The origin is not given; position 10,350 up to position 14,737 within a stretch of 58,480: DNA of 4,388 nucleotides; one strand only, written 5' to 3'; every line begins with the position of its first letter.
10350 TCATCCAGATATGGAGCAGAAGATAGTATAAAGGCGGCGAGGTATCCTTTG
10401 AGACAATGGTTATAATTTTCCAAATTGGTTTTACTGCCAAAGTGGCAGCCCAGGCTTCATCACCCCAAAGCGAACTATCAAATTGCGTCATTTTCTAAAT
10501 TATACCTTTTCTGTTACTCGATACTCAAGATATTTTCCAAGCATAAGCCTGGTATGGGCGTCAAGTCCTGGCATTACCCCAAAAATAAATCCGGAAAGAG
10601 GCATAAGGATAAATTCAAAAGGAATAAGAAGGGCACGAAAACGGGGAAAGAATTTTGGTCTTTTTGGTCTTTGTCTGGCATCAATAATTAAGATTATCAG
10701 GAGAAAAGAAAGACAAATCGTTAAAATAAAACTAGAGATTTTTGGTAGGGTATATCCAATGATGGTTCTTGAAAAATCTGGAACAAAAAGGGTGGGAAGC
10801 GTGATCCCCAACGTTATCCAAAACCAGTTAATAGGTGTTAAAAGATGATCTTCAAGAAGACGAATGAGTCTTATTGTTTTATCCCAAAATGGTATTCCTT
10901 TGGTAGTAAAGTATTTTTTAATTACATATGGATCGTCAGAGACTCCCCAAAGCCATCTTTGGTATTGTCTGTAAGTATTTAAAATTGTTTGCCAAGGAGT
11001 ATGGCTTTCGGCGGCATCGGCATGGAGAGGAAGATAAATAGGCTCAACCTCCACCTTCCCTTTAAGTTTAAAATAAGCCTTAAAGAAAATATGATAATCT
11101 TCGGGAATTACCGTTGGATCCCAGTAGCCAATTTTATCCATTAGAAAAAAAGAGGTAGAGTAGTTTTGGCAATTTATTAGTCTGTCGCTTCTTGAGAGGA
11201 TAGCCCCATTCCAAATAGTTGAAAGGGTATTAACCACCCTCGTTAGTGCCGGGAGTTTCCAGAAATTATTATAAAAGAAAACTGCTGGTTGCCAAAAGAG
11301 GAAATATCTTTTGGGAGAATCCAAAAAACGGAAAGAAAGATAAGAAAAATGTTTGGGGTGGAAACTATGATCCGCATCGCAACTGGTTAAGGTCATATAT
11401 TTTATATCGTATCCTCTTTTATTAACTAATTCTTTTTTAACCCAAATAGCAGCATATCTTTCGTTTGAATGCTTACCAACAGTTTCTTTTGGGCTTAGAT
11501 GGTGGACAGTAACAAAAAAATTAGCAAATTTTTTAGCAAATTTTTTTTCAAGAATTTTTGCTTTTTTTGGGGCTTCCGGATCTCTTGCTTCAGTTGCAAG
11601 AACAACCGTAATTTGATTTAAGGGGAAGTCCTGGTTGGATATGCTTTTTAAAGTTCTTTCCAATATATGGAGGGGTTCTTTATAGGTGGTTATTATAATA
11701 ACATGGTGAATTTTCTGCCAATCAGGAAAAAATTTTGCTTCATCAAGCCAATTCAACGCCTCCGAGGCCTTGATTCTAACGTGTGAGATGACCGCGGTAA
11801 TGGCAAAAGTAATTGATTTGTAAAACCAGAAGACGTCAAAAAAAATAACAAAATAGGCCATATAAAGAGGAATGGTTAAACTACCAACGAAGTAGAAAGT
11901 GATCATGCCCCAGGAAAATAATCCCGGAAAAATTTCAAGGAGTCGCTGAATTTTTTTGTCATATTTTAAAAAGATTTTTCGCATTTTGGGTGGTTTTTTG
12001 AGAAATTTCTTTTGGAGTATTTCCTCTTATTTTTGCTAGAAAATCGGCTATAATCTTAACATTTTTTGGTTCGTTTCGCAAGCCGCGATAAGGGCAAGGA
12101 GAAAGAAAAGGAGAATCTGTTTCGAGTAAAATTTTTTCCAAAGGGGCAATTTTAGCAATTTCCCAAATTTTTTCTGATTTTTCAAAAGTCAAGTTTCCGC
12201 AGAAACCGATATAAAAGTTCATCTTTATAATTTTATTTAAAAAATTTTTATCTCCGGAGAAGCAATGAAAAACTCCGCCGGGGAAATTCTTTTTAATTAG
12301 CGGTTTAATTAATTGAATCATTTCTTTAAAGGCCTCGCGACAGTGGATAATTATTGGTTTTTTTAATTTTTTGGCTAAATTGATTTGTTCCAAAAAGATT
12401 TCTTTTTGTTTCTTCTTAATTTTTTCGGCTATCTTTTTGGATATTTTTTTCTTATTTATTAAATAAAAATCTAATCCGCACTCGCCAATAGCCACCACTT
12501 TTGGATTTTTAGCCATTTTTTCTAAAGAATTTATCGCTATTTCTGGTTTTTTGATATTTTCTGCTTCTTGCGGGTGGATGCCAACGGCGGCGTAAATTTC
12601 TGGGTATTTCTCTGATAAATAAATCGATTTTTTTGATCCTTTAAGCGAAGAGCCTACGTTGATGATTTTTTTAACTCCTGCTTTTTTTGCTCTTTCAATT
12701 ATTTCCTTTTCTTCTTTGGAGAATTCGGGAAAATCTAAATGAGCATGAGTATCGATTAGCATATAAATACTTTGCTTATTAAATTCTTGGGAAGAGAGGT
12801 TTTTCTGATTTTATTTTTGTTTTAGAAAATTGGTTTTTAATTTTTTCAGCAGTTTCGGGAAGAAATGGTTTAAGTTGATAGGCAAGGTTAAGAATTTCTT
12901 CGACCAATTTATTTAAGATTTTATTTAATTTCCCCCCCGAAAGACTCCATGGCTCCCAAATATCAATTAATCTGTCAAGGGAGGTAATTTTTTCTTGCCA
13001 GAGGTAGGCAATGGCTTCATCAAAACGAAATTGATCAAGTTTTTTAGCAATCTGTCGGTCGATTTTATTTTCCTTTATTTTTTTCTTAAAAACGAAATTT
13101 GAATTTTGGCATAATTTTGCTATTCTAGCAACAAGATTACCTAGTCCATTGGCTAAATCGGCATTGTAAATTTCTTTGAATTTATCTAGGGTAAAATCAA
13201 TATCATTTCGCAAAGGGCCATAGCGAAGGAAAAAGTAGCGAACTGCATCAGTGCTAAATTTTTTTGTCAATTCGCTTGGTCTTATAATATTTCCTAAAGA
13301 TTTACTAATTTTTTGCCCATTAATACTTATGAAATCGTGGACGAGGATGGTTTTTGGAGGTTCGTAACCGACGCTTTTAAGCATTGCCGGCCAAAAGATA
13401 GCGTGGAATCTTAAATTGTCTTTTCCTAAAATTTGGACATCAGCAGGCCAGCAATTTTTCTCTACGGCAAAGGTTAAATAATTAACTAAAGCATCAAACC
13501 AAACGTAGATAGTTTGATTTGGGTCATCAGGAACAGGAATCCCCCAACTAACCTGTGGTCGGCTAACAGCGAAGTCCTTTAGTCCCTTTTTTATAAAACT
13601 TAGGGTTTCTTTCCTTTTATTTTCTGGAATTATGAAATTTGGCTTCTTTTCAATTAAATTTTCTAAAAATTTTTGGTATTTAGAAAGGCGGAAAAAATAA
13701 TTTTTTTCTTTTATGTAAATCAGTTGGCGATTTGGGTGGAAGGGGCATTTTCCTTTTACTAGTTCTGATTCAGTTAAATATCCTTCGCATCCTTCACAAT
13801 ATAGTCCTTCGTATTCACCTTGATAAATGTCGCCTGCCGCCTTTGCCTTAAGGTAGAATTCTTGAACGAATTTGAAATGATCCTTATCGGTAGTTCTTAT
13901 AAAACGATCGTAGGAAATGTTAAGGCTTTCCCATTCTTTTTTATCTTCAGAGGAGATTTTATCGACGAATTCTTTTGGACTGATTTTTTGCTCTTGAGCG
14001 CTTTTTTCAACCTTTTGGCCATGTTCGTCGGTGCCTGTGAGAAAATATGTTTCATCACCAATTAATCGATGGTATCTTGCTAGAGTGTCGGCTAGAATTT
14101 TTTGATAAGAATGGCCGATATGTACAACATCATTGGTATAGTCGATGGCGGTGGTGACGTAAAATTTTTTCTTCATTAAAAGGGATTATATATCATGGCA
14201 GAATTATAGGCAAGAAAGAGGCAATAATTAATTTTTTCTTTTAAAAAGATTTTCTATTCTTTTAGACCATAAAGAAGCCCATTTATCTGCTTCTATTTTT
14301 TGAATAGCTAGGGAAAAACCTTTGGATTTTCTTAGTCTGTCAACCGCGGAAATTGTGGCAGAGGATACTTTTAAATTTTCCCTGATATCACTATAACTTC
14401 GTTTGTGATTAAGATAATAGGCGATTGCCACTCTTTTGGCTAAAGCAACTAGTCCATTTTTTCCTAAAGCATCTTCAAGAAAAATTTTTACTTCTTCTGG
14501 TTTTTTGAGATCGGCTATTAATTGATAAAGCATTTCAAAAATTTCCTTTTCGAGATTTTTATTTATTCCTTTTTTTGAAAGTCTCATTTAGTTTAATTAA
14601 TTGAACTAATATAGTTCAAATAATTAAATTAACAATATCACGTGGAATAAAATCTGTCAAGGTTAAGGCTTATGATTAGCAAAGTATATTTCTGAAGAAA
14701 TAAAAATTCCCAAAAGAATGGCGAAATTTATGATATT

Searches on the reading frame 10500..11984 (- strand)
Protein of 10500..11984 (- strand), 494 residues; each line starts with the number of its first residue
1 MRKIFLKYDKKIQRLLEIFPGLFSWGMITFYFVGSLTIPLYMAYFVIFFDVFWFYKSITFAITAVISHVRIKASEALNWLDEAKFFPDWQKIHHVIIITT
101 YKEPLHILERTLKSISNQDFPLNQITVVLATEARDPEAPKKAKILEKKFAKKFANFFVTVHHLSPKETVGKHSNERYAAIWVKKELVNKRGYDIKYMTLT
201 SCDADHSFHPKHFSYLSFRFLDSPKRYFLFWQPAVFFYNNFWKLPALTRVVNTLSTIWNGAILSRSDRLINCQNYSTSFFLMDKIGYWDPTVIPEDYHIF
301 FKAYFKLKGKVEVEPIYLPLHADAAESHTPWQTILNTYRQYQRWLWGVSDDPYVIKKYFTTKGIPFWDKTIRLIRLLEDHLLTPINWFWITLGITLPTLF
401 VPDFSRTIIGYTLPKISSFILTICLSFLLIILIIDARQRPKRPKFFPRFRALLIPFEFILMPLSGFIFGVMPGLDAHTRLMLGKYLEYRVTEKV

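Call 9: search_protein_families(library=pfam, proteins=[window:10500-11984:-], max_evalue=0.01)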
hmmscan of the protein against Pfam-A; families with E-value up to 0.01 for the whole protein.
window:10500-11984:- (494 aa): 2 families
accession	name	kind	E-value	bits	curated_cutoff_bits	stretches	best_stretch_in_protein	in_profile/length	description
PF13632.12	Glyco_trans_2_3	-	2.1e-07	31.4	27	1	203-430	6-194/198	Glycosyl transferase family group 2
PF00535.33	Glycos_transf_2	-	0.0021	18.4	23.3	0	96-246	2-129/168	Glycosyl transferase family 2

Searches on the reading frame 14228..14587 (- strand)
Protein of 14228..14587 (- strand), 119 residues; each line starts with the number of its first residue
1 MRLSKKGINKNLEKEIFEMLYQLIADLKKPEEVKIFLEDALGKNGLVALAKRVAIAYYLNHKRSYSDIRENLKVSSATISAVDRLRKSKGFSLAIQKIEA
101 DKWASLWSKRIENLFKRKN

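Call 74: search_protein_families(library=pfam, proteins=[window:14228-14587:-], max_evalue=0.01)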
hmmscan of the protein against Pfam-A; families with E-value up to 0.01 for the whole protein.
window:14228-14587:- (119 aa): 1 family
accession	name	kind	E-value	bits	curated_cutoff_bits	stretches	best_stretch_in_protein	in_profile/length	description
PF01371.25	Trp_repressor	-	1e-11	45.2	27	1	18-86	4-73/88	Trp repressor protein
